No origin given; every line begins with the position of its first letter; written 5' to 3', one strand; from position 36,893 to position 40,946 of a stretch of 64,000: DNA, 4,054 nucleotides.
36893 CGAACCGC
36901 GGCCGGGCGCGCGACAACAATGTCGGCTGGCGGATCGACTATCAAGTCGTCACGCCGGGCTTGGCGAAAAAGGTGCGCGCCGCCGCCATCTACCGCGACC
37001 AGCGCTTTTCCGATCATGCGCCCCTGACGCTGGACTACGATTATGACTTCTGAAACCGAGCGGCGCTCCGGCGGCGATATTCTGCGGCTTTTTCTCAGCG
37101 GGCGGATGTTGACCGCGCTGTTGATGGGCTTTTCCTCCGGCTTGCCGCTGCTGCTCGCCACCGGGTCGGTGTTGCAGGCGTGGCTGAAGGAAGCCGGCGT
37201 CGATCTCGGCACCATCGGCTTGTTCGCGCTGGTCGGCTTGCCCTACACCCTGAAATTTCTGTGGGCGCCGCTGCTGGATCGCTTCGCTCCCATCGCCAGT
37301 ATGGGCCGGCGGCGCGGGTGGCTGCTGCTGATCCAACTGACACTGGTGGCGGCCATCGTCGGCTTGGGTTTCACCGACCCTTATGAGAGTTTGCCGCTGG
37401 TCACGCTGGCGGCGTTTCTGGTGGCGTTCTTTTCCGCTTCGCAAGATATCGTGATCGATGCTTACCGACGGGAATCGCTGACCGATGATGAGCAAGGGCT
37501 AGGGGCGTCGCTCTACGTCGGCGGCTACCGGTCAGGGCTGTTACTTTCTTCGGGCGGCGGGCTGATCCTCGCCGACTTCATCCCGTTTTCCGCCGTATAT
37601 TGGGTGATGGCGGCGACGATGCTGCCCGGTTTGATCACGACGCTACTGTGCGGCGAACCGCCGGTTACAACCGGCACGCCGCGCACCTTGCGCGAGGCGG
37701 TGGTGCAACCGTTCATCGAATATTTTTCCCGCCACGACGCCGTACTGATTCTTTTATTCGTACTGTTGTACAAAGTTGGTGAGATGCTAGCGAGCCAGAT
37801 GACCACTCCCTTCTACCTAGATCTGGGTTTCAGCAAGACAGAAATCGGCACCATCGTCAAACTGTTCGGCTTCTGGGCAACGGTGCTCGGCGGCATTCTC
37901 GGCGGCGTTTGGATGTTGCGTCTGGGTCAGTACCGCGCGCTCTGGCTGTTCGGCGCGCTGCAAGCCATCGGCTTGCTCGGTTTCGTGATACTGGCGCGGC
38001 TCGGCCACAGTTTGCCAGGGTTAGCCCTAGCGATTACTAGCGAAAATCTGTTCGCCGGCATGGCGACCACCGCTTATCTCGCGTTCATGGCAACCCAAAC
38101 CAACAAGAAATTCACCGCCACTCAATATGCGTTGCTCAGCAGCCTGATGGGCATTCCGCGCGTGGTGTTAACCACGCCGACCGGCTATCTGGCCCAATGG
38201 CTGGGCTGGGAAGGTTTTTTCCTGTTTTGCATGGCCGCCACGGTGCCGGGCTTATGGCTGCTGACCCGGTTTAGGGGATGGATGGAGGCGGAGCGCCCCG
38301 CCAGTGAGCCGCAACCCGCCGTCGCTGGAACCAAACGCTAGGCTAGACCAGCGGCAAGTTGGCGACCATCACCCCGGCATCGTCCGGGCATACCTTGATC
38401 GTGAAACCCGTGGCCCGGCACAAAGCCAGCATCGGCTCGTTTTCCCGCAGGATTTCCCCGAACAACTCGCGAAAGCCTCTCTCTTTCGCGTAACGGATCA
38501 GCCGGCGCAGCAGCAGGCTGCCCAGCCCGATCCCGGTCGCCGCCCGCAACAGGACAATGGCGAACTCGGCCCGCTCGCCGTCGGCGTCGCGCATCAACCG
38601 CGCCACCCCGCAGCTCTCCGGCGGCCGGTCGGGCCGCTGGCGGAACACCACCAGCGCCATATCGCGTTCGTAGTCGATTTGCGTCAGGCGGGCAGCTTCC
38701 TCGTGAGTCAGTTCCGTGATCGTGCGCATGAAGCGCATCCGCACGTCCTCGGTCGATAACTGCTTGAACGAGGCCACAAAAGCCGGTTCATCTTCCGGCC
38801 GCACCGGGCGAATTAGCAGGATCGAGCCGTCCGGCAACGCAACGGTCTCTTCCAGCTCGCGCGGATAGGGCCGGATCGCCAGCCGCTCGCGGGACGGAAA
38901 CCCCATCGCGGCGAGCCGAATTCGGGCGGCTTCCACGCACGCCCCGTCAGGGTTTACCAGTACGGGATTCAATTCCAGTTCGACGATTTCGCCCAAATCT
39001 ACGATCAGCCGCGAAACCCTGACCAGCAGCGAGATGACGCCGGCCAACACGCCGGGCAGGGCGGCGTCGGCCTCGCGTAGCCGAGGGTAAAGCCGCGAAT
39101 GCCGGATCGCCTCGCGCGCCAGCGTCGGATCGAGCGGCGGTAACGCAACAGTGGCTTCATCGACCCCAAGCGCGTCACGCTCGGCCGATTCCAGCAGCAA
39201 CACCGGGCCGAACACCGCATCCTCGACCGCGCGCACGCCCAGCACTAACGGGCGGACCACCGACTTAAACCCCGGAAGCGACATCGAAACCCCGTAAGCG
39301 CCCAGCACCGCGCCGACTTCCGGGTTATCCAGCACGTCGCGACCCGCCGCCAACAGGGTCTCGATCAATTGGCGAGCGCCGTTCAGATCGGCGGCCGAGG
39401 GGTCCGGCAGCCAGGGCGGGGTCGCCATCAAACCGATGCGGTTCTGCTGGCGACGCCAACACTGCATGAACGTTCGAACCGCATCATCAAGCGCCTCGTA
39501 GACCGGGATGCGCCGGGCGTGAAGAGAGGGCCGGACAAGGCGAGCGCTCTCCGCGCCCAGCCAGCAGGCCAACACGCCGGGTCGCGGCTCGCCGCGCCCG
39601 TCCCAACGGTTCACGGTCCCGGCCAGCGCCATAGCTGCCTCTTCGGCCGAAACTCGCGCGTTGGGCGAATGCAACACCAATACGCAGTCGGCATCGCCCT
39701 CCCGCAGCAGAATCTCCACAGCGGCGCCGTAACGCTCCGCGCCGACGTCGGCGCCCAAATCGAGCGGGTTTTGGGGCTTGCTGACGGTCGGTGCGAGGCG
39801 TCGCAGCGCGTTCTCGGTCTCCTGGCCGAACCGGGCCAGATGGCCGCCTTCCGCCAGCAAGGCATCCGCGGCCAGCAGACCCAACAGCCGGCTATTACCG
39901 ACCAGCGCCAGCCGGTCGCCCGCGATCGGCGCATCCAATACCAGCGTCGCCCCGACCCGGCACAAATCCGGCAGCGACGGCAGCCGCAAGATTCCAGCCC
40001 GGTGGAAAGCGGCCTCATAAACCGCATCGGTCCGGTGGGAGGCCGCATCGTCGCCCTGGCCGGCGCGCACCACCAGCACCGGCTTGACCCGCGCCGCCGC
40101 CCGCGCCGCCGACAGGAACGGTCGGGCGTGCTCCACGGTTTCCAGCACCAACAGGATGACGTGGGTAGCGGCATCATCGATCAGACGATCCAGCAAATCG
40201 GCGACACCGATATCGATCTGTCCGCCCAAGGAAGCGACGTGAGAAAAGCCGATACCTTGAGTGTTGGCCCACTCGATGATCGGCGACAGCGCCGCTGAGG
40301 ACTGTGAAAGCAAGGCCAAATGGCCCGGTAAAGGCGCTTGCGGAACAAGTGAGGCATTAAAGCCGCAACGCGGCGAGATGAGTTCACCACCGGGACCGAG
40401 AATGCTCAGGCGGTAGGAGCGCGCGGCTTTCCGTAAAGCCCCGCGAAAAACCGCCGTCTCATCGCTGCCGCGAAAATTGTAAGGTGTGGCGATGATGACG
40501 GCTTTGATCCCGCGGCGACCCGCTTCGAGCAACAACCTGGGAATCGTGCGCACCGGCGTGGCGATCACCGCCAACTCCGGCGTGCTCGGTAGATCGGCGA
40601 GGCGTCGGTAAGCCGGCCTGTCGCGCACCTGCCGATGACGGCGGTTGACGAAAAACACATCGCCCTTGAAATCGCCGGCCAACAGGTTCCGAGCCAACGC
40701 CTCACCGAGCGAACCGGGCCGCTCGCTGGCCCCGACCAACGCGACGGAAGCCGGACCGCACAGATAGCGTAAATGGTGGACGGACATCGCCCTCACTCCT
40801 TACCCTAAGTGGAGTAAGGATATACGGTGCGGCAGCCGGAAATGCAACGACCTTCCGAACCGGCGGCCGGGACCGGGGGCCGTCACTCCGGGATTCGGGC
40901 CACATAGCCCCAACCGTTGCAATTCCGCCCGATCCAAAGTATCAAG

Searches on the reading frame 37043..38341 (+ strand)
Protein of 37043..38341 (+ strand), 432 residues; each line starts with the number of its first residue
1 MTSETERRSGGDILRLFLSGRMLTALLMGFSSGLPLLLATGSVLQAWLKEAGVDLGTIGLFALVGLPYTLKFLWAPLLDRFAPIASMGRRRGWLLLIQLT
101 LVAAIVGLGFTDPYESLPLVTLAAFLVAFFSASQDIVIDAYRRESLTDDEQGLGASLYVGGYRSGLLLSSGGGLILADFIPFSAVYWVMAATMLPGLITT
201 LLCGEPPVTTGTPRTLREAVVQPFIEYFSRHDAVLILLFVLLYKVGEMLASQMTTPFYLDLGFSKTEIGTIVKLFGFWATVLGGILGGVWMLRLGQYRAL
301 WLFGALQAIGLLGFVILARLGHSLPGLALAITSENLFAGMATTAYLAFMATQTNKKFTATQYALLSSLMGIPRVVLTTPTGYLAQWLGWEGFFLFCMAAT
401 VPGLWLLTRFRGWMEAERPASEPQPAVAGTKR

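Call 91: search_protein_families(library=pfam, proteins=[window:37043-38341:+], max_evalue=0.00001)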
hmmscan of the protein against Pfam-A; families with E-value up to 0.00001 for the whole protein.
window:37043-38341:+ (432 aa): 2 families
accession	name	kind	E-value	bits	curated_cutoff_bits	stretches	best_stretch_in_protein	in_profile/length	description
PF07690.21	MFS_1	-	1.7e-30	106.5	33.4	2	25-373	5-343/347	Major Facilitator Superfamily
PF13000.13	Acatn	-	3.3e-11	42.9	23.7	1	30-108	10-88/546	Acetyl-coenzyme A transporter 1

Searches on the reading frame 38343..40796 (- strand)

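Call 13: search_protein_families(library=pfam, proteins=[window:38343-40796:-], max_evalue=0.001)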
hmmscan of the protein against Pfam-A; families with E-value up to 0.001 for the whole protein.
window:38343-40796:- (817 aa): 6 families
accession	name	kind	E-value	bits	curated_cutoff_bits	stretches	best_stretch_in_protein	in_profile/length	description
PF13607.11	Succ_CoA_lig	-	8.7e-34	116.7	27.4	1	157-284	1-137/138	Succinyl-CoA ligase like flavodoxin domain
PF13549.11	ATP-grasp_5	-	3.4e-22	79.3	27.6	1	520-628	113-221/221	ATP-grasp domain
PF13380.12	CoA_binding_2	-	3.5e-15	56.9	22.8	1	17-135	2-108/116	CoA binding domain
PF13302.13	Acetyltransf_3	-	1e-11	46.1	25.4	1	660-799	2-138/138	Acetyltransferase (GNAT) domain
PF00583.31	Acetyltransf_1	-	7.2e-07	29.9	20.7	1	727-798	43-116/116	Acetyltransferase (GNAT) family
PF02629.25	CoA_binding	-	1.8e-05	25.8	22.3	1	16-105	4-96/97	CoA binding domain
